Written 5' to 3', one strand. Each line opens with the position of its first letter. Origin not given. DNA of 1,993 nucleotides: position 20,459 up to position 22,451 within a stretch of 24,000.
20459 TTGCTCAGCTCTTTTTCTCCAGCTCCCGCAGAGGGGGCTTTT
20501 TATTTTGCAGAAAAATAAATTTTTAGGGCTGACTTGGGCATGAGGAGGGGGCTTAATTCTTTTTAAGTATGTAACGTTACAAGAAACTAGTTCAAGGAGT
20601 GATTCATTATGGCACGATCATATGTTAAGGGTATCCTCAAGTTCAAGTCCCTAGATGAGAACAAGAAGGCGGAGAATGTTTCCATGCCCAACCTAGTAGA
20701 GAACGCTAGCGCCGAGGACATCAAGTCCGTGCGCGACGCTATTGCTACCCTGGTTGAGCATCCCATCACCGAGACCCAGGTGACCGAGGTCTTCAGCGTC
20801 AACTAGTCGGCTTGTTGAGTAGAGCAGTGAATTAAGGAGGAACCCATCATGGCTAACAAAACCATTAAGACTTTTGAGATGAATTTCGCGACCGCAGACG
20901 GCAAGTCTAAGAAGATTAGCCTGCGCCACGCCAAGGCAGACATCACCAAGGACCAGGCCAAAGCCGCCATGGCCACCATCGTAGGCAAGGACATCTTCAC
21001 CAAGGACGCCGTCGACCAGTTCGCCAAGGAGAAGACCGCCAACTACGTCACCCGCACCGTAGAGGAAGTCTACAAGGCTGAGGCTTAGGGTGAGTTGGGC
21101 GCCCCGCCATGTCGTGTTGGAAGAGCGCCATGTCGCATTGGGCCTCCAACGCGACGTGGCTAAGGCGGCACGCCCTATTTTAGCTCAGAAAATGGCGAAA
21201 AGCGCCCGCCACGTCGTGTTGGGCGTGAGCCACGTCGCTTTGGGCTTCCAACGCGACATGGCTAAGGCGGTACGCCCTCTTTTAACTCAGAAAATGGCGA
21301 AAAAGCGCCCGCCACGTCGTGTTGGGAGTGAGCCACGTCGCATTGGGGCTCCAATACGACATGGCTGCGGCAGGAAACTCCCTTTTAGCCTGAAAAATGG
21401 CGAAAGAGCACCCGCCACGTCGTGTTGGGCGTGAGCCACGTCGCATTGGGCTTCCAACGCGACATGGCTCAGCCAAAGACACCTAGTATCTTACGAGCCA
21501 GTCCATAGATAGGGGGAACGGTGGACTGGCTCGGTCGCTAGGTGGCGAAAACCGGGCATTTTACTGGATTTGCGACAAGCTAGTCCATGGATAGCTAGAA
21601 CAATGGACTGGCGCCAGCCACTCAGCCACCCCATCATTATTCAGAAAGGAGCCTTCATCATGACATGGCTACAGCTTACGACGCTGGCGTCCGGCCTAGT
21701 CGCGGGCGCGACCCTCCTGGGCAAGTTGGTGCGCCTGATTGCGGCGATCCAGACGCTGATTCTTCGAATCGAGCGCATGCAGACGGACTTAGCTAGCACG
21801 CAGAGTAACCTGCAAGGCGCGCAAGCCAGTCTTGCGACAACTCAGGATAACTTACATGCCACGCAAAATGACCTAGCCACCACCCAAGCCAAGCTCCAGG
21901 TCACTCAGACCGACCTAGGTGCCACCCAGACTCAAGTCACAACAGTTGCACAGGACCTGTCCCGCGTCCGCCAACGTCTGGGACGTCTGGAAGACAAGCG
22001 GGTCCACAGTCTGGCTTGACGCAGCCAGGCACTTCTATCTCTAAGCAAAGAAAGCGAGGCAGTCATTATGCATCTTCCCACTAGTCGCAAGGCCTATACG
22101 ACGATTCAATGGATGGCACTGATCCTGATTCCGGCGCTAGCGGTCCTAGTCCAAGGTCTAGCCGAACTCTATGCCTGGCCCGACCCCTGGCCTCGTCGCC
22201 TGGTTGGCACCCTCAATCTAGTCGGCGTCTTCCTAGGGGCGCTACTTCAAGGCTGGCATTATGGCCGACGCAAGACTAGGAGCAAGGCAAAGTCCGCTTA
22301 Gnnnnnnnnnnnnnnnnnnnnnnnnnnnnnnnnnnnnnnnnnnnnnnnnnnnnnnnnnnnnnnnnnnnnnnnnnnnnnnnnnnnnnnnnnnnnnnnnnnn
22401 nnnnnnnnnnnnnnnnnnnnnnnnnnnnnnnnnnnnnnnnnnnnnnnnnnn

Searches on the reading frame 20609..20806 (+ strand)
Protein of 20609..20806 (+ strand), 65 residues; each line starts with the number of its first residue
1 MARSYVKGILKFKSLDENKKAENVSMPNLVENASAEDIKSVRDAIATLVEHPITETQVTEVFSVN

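Call 7: search_protein_families(library=pfam, proteins=[window:20609-20806:+], max_evalue=0.01)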
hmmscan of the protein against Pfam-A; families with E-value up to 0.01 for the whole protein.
window:20609-20806:+ (65 aa): 2 families
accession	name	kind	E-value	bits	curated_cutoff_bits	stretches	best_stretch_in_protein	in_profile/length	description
PF07872.17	DUF1659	-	1.6e-08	34.8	24.1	1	10-64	13-70/72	Protein of unknown function (DUF1659)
PF11148.14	DUF2922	-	0.0091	16.3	25.5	1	10-47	6-41/69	Protein of unknown function (DUF2922)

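Call 8: search_protein_families(library=phrogs, proteins=[window:20609-20806:+], max_evalue=0.01)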
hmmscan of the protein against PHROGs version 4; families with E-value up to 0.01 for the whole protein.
window:20609-20806:+ (65 aa): 0 families

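Call 23: find_encoding_contigs(protein=window:20609-20806:+, flank=2500, max_places=10)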
Protein window:20609-20806:+ (65 aa): 24 contigs read that carry it; 10 places shown.
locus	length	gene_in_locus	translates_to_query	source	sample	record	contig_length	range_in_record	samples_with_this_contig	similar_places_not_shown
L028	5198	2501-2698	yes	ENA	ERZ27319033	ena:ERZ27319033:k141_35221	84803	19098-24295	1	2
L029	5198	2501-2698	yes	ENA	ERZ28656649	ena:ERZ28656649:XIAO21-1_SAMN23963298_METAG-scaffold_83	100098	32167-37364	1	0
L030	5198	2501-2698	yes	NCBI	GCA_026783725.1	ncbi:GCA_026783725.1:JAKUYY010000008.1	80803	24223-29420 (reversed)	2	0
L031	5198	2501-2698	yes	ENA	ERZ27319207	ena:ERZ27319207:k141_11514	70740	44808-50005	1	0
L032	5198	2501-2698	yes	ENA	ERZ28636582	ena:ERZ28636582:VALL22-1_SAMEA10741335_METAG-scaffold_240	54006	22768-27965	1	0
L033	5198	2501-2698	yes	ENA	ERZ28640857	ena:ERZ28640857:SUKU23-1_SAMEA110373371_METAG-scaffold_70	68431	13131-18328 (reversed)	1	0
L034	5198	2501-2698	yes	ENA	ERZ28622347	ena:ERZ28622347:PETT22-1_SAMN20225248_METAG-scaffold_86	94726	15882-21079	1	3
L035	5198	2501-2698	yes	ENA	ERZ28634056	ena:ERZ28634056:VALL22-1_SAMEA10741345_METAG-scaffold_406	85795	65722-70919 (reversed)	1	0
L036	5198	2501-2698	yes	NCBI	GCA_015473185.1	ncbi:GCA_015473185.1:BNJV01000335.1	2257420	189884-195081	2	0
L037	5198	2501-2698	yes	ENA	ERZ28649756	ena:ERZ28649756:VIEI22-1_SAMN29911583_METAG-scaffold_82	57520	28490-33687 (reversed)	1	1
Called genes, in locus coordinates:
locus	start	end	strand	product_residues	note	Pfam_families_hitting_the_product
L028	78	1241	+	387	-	-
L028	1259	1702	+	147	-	PF10552:ORF6C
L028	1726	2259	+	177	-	-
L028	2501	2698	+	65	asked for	PF07872:DUF1659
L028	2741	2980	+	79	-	PF11148:DUF2922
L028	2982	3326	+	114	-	-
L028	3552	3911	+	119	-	-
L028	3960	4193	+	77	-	PF16938:Phage_holin_Dp1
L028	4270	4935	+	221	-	PF05257:CHAP, PF08230:CW_7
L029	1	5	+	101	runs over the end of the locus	PF01381:HTH_3, PF13443:HTH_26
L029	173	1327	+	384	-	-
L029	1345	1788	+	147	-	PF10552:ORF6C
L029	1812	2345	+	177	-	-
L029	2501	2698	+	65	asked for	PF07872:DUF1659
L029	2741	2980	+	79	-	PF11148:DUF2922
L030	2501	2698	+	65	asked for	PF07872:DUF1659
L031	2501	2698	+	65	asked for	PF07872:DUF1659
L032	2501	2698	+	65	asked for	PF07872:DUF1659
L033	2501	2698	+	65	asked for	PF07872:DUF1659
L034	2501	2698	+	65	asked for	PF07872:DUF1659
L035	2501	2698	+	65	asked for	PF07872:DUF1659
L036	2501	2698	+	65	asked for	PF07872:DUF1659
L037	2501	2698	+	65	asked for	PF07872:DUF1659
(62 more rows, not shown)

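Call 44: search_protein_families(library=ncbifam, proteins=[window:20609-20806:+], max_evalue=1)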
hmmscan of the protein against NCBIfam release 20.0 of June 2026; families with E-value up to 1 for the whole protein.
window:20609-20806:+ (65 aa): 0 families

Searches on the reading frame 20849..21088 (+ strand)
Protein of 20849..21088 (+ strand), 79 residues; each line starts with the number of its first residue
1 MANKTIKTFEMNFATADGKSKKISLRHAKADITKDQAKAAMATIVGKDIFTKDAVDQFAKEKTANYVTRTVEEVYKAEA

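Call 7: search_protein_families(library=pfam, proteins=[window:20849-21088:+], max_evalue=0.01)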
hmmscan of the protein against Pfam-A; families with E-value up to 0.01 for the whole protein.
window:20849-21088:+ (79 aa): 1 family
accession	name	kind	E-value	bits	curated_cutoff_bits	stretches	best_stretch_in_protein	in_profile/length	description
PF11148.14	DUF2922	-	7.6e-20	71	25.5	1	7-75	2-69/69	Protein of unknown function (DUF2922)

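Call 8: search_protein_families(library=phrogs, proteins=[window:20849-21088:+], max_evalue=0.01)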
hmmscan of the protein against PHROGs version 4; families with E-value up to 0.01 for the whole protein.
window:20849-21088:+ (79 aa): 1 family
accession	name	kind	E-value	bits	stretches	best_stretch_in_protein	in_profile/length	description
phrog_21372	-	unknown function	8.1e-10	39.6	1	10-72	6-67/72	-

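Call 36: find_encoding_contigs(protein=window:20849-21088:+, flank=1500, max_places=10)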
Protein window:20849-21088:+ (79 aa): 24 contigs read that carry it; 10 places shown.
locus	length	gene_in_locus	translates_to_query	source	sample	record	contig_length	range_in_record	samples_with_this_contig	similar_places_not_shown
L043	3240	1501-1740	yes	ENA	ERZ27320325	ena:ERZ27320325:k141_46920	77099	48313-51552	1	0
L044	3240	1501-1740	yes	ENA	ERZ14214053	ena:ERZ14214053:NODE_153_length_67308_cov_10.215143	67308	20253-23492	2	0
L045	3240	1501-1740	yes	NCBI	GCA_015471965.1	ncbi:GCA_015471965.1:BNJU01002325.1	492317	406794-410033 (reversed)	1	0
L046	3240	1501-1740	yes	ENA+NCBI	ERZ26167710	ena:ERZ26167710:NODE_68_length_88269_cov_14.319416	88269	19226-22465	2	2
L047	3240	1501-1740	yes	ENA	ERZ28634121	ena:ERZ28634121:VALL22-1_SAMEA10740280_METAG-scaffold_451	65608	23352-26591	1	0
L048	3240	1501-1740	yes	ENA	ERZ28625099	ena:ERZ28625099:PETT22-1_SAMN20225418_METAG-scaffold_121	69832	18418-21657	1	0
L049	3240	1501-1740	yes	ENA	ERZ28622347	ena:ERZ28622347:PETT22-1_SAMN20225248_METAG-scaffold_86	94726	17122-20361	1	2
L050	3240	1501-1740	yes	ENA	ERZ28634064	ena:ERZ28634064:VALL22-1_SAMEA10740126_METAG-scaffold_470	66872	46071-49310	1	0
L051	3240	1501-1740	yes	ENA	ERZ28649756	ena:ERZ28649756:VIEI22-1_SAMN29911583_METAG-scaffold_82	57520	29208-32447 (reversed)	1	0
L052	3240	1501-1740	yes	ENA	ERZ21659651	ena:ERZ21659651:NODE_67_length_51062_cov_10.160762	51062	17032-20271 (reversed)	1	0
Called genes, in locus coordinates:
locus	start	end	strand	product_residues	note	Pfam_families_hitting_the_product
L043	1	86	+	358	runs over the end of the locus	-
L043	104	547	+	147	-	PF10552:ORF6C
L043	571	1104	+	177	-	-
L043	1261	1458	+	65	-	PF07872:DUF1659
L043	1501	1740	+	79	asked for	PF11148:DUF2922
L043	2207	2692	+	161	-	-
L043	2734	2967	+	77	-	PF16938:Phage_holin_Dp1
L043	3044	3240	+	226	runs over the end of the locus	PF05257:CHAP, PF08230:CW_7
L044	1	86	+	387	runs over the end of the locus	-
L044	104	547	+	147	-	PF10552:ORF6C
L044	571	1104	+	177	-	-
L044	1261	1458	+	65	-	PF07872:DUF1659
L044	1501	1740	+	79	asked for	PF11148:DUF2922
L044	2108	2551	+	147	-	-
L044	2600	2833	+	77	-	PF16938:Phage_holin_Dp1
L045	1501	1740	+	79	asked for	PF11148:DUF2922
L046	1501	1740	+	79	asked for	PF11148:DUF2922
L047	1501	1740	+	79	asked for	PF11148:DUF2922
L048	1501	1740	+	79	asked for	PF11148:DUF2922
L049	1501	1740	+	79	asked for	PF11148:DUF2922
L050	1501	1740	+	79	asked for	PF11148:DUF2922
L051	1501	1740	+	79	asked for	PF11148:DUF2922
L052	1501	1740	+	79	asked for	PF11148:DUF2922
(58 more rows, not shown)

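Call 44: search_protein_families(library=ncbifam, proteins=[window:20849-21088:+], max_evalue=1)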
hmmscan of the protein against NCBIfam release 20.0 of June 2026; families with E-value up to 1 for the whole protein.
window:20849-21088:+ (79 aa): 0 families

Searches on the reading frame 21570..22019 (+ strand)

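Call 7: search_protein_families(library=pfam, proteins=[window:21570-22019:+], max_evalue=0.01)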
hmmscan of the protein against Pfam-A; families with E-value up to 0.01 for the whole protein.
window:21570-22019:+ (149 aa): 10 families
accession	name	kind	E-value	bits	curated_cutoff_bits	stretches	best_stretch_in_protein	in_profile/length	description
PF06009.19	Laminin_II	-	0.0016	18.9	33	1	72-147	10-85/138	Laminin Domain II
PF11559.13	ADIP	-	0.002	18.7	34.3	1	52-124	60-132/151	Afadin- and alpha -actinin-Binding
PF25762.1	HAUS1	-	0.0025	18.1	40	1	55-141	104-190/236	HAUS augmin-like complex subunit 1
PF10473.14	CENP-F_leu_zip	-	0.004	17.7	34.5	1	63-145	22-104/140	Leucine-rich repeats of kinetochore protein Cenp-F/LEK1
PF18595.6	Nuf2_DHR10-like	-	0.0043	17.5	28.4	0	91-143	10-62/117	Nuf2, DHR10-like domain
PF12795.12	MscS_porin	-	0.0043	17.1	34.4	0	75-141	67-133/238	Mechanosensitive ion channel porin domain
PF07889.17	DUF1664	-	0.0062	17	34.6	1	70-142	39-122/124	Protein of unknown function (DUF1664)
PF15905.10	HMMR_N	-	0.0074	16.2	30.1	0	61-101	174-214/330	Hyaluronan mediated motility receptor N-terminal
PF06818.20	Fez1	-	0.0077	17.2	34.4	1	70-139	36-105/199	Fez1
PF05335.18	DUF745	-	0.0077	16.4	33.3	1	67-137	64-134/183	Protein of unknown function (DUF745)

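Call 8: search_protein_families(library=phrogs, proteins=[window:21570-22019:+], max_evalue=0.01)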
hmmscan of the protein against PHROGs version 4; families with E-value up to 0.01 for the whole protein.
window:21570-22019:+ (149 aa): 7 families
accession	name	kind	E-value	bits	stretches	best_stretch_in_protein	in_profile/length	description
phrog_19577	-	head and packaging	5.6e-05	23.4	1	60-134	53-127/378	minor head protein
phrog_3519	-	tail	0.0004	20.1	1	36-122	291-378/959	tail length tape measure protein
phrog_1009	-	unknown function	0.0013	19.8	1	29-125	4-94/103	-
phrog_5553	-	unknown function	0.0014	19.8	1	56-143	8-99/114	-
phrog_739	-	lysis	0.003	18.8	1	52-128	14-90/122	Rz-like spanin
phrog_6440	-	unknown function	0.0076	17.3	1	55-142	10-97/186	-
phrog_1272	-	tail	0.01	14.6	0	51-139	77-165/1606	tail length tape measure protein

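Call 44: search_protein_families(library=ncbifam, proteins=[window:21570-22019:+], max_evalue=1)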
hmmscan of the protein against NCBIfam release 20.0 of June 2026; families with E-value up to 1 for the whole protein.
window:21570-22019:+ (149 aa): 25 families
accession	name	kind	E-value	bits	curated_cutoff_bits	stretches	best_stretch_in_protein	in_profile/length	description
NF038350.1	taxis_HmpF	equivalog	3.7e-06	25.6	200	1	54-137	469-552/553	pilus motility taxis protein HmpF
NF045487.1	ASRP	equivalog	9.3e-06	24.5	300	1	55-142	153-436/593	archaea-specific SMC-related protein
TIGR02168.1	SMC_prok_B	equivalog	1.7e-05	22.8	567.35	1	63-141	230-762/1181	chromosome segregation protein SMC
NF011925.1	PRK15396.1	subfamily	2.7e-05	24.3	108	1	38-94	12-68/78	major outer membrane lipoprotein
TIGR04320.1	Surf_Exclu_PgrA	domain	7.2e-05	22.3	70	1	68-128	259-322/360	SEC10/PgrA surface exclusion domain-containing protein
TIGR04523.1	Mplasa_alph_rch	subfamily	0.00014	19.9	270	1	56-144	216-304/745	helix-rich protein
NF047515.1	SpiroCoCo_C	equivalog_domain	0.00019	20.7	125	1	58-144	62-151/313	SpiroCoCo family coiled-coil protein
TIGR02169.1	SMC_prok_A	equivalog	0.0005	17.9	729.4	1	61-141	417-497/1165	chromosome segregation protein SMC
TIGR04211.1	SH3_and_anchor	equivalog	0.001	18.7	65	1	68-138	69-149/198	TIGR04211 family SH3 domain-containing protein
NF049873.2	cytotoxin_MakE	exception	0.0013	17.8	360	1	54-144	106-193/352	alpha-pore-forming cytotoxin subunit MakE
NF046104.1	PptglHdxlasePcsB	equivalog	0.0023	17.2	450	1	54-122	141-209/400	peptidoglycan hydrolase PcsB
TIGR02559.1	HrpB7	equivalog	0.0029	18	134.4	1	65-112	15-62/158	type III secretion protein HrpB7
NF005411.0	PRK06975.1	equivalog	0.0036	15.7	414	1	38-136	335-420/660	fused uroporphyrinogen-III synthase HemD/membrane protein HemX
NF043058.1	T4SS_LegC2C7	subfamily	0.0044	16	350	1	58-138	146-230/348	LegC2/C7 family Dot/Icm T4SS effector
NF033741.1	NlpC_p60_RipA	exception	0.0045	16.1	625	1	50-127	27-104/457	NlpC/P60 family peptidoglycan endopeptidase RipA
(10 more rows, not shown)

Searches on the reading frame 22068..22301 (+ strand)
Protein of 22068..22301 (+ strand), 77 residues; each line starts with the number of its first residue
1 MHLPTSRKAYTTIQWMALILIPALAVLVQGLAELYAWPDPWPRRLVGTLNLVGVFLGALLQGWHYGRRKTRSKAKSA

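Call 7: search_protein_families(library=pfam, proteins=[window:22068-22301:+], max_evalue=0.01)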
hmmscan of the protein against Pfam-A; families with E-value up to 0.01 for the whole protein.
window:22068-22301:+ (77 aa): 1 family
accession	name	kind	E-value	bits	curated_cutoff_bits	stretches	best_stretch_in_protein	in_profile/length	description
PF16938.10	Phage_holin_Dp1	-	1.9e-15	57.4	25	1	7-61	3-55/63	Putative phage holin Dp-1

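Call 8: search_protein_families(library=phrogs, proteins=[window:22068-22301:+], max_evalue=0.01)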
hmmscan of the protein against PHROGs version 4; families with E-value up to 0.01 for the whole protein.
window:22068-22301:+ (77 aa): 3 families
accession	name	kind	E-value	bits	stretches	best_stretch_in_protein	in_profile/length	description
phrog_881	-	lysis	2.5e-11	44.4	1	7-60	5-56/68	holin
phrog_9233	-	lysis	1e-05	26.7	1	6-61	15-68/124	holin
phrog_13239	-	unknown function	4.3e-05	24.8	1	6-61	20-73/138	-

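Call 62: find_encoding_contigs(protein=window:22068-22301:+, flank=2600, max_places=10)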
Protein window:22068-22301:+ (77 aa): 23 contigs read that carry it; 8 places shown.
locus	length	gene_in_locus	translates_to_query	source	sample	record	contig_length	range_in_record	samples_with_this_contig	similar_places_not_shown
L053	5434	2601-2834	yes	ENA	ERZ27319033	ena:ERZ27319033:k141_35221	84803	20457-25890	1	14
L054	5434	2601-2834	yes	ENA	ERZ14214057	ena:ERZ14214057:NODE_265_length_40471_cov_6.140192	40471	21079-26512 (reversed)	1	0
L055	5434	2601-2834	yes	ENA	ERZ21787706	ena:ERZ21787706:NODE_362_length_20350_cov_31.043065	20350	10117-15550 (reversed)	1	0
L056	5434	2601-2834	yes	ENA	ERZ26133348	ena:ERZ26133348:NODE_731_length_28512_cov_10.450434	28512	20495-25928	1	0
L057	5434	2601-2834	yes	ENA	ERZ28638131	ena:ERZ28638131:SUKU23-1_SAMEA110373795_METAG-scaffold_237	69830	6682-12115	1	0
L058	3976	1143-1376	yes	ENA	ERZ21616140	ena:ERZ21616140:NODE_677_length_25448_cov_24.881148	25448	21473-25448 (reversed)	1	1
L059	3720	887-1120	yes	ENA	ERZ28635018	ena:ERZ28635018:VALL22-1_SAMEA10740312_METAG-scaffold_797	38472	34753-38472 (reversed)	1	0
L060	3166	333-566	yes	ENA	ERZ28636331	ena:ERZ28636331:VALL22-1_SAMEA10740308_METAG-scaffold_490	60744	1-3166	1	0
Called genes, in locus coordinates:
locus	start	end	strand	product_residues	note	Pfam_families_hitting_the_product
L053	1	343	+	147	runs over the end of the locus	PF10552:ORF6C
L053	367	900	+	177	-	-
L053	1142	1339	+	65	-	PF07872:DUF1659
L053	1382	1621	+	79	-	PF11148:DUF2922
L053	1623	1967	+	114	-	-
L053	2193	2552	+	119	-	-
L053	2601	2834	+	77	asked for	PF16938:Phage_holin_Dp1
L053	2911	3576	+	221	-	PF05257:CHAP, PF08230:CW_7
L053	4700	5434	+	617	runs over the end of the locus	PF03235:GmrSD_N, PF07510:GmrSD_C (weak)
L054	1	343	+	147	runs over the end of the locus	PF10552:ORF6C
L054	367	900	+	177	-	-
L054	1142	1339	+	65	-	PF07872:DUF1659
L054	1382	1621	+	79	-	PF11148:DUF2922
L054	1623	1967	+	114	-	-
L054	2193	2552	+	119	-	-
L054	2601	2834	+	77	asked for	PF16938:Phage_holin_Dp1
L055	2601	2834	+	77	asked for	PF16938:Phage_holin_Dp1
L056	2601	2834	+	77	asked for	PF16938:Phage_holin_Dp1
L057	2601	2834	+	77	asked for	PF16938:Phage_holin_Dp1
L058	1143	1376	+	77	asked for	PF16938:Phage_holin_Dp1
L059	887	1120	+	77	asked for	PF16938:Phage_holin_Dp1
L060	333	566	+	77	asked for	PF16938:Phage_holin_Dp1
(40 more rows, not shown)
